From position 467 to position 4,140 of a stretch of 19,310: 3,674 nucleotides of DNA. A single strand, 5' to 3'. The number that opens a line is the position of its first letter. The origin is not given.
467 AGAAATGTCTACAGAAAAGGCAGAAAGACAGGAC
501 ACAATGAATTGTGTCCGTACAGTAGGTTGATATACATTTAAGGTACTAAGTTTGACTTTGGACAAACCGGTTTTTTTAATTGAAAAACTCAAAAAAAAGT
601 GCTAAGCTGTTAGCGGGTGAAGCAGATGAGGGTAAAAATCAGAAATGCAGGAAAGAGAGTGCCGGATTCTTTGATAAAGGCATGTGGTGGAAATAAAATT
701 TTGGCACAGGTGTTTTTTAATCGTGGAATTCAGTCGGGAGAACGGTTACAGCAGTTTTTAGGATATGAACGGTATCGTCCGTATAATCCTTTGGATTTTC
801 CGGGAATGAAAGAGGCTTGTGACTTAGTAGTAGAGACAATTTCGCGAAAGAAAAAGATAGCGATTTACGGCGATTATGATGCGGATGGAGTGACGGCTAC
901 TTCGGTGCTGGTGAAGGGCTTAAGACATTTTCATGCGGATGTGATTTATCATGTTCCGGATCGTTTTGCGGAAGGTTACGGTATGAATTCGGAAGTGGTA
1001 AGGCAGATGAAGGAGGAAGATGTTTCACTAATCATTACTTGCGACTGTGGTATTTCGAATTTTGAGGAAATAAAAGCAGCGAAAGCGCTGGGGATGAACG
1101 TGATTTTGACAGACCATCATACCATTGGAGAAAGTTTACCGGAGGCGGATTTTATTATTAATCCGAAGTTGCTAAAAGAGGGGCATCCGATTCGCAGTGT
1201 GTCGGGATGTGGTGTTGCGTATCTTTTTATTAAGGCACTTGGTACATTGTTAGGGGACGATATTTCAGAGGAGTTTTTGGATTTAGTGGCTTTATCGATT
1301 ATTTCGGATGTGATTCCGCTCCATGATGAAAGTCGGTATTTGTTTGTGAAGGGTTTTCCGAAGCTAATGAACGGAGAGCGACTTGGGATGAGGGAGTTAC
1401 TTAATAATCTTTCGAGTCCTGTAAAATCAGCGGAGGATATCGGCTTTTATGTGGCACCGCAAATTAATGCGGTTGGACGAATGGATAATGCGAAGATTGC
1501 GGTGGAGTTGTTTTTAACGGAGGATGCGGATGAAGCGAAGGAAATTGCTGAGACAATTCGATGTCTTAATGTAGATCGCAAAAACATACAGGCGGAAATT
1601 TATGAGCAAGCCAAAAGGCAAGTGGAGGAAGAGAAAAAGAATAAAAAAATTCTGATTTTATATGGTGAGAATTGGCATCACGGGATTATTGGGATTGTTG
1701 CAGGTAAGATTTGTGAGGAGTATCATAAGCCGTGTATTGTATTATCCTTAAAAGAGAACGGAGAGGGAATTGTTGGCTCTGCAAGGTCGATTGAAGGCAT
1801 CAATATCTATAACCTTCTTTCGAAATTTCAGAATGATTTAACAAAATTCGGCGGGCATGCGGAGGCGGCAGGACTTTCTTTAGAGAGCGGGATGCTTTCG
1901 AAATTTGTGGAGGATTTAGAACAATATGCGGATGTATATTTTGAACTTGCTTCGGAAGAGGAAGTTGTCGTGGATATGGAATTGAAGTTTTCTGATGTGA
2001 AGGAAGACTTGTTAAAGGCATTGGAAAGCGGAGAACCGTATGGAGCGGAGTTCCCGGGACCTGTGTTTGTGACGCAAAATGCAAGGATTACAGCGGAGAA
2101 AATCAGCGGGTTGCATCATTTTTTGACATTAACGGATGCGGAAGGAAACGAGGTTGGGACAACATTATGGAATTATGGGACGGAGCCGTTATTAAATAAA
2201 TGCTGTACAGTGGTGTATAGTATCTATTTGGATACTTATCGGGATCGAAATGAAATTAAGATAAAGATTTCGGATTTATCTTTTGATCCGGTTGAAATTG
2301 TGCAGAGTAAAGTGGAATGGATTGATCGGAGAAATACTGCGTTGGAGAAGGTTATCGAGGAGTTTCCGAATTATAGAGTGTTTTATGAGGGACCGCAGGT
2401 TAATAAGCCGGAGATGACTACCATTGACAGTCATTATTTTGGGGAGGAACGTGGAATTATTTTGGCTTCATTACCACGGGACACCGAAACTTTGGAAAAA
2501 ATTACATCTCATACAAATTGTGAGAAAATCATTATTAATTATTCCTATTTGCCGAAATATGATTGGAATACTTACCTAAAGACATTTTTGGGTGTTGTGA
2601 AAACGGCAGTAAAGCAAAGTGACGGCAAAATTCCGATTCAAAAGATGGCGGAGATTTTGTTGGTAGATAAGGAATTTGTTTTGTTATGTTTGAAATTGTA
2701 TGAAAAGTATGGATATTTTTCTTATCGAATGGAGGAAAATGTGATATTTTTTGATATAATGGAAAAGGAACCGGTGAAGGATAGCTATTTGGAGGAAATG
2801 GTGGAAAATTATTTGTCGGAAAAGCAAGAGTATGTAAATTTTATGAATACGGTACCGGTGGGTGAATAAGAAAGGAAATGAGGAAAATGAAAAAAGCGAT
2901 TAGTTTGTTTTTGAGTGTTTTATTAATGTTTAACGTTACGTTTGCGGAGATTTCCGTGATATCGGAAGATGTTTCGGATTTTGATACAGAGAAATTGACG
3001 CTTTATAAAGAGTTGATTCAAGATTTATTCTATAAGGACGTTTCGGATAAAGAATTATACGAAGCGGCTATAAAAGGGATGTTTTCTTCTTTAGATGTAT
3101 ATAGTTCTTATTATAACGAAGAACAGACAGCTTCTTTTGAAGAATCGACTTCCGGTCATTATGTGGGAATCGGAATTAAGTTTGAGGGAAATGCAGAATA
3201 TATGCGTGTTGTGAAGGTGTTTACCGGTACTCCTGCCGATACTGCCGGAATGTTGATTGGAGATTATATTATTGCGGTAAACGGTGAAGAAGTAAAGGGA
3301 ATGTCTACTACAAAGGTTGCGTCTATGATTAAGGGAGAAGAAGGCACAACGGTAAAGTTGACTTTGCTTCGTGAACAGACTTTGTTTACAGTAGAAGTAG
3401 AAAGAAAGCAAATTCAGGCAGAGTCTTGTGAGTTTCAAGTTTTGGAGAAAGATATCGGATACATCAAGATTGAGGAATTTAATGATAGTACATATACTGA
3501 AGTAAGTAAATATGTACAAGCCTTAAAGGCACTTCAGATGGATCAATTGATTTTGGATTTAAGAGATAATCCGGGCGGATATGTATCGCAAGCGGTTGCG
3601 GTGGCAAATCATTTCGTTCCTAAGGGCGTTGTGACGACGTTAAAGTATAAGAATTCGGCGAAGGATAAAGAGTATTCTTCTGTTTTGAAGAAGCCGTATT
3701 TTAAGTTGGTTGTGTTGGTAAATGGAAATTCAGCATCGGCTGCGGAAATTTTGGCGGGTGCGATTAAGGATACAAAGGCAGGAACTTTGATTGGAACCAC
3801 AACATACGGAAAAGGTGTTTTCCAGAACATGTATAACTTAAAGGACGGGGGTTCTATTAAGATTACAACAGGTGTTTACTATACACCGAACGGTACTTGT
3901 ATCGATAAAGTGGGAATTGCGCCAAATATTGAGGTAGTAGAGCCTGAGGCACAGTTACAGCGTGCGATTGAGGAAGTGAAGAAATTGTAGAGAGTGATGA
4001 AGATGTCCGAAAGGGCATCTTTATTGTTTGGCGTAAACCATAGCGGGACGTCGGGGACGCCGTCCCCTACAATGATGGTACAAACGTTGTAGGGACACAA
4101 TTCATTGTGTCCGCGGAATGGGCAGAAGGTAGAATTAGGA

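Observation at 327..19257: Very dense family of GTA(G/C)-tagged 24-nt hairpin repeats (REP/BIME/REPIN-like) in a Firmicutes-type genome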

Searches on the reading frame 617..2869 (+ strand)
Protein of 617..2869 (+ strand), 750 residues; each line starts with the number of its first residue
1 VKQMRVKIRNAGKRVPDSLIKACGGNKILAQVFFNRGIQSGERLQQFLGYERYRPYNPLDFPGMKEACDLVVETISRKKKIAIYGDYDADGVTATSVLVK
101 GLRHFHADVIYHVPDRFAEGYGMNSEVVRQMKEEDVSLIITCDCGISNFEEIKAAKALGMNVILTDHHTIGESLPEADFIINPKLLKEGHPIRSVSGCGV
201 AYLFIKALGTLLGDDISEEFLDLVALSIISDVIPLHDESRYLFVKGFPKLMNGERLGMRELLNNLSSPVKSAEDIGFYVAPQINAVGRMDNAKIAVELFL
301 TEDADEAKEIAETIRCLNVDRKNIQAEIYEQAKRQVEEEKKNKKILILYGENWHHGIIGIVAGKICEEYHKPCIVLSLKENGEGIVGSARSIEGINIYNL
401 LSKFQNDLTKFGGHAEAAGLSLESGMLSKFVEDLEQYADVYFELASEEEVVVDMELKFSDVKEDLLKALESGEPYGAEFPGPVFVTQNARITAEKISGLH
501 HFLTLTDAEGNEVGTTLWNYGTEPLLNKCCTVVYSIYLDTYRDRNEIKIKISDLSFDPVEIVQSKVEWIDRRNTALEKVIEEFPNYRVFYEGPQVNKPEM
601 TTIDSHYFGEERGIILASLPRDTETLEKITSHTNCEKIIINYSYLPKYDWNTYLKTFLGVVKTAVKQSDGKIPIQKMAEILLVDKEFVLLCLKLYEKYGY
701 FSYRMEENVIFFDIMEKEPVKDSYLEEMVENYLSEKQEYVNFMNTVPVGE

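Call 7: search_protein_families(library=ncbifam, proteins=[window:617-2869:+])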
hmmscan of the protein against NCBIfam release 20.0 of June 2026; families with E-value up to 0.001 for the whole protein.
window:617-2869:+ (750 aa): 5 families
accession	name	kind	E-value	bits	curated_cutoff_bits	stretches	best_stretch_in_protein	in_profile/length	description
TIGR00644.1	recJ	equivalog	2.5e-160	534.3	396.9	1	26-554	2-546/546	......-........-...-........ exonuclease RecJ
NF008290.0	PRK11070.1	equivalog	1.7e-94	317.4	900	1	26-505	23-520/577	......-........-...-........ exonuclease RecJ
NF053576.1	RecJ_archaeal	equivalog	1.7e-29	102.9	360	2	72-232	5-147/452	RecJ family nuclease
NF040701.1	RecJ_Meth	equivalog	1.3e-18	67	550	2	76-211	5-133/449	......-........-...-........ exonuclease RecJ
NF053575.1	GAN_nuclease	exception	5.5e-15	54.9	850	1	64-209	10-149/467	GINS-associated RecJ family nuclease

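Call 34: find_encoding_contigs(protein=window:617-2869:+, flank=10000, max_places=10)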
Protein window:617-2869:+ (750 aa): no gene with exactly this product is on record in the collection.

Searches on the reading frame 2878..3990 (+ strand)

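Call 7: search_protein_families(library=ncbifam, proteins=[window:2878-3990:+])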
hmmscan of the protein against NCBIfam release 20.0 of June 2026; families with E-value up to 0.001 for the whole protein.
window:2878-3990:+ (370 aa): 21 families
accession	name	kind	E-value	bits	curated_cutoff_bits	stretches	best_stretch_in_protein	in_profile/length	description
TIGR00225.1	prc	subfamily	2.1e-89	299.9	218.6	1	49-361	3-322/335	C-terminal processing peptidase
NF052377.1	lmo1851_S41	exception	4e-76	256.6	725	1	10-361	13-375/468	lmo1851 family serine protease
NF045589.1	Cterm_S41_CtpB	exception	2.8e-71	240.4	633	1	44-360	64-387/416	carboxyl-terminal processing protease CtpB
TIGR03900.1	prc_long_Delta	hypoth_equivalog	5.6e-68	229.8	660.95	1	53-357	97-408/973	MXAN_5808 family serine peptidase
NF045590.1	Cterm_S41_CtpC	exception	1.1e-65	222.1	665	1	43-364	62-389/418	carboxyl-terminal processing protease CtpC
NF045588.1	Cterm_S41_CtpA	exception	1.2e-64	218.7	625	1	46-361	60-384/401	carboxyl-terminal processing protease CtpA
NF045591.1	Cterm_S41_CtpZ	exception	3.6e-57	193.9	525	1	43-359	57-380/403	carboxyl-terminal processing protease CtpZ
NF051464.1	tail_spec_CT441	exception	1.3e-53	182.8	700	1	49-353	200-525/645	tail-specific protease Tsp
NF008388.1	PRK11186.1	exception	1.3e-32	113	825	1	57-353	207-526/663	carboxy terminal-processing peptidase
NF058627.1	S41_Gfo1087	equivalog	3.8e-14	52.5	455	1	56-315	79-369/489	GFO_1087 family putative carboxy terminal peptidase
NF033424.1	chlamy_CPAF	equivalog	2.4e-13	49.5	250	2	277-361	459-546/564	protease-like activity factor CPAF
TIGR02860.1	spore_IV_B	equivalog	3.4e-09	36.2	305.25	1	3-180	3-184/402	SpoIVB peptidase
TIGR02037.1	degP_htrA_DO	subfamily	4.1e-08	32.6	416.2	1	111-187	263-338/434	Do family serine endopeptidase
TIGR00054.1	TIGR00054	equivalog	1.3e-05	24.3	147.55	1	81-175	183-268/421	RIP metalloprotease RseP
NF041521.1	HhoA_HhoB_HtrA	equivalog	2.4e-05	23.8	450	1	110-179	266-334/335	HhoA/HhoB/HtrA family serine endopeptidase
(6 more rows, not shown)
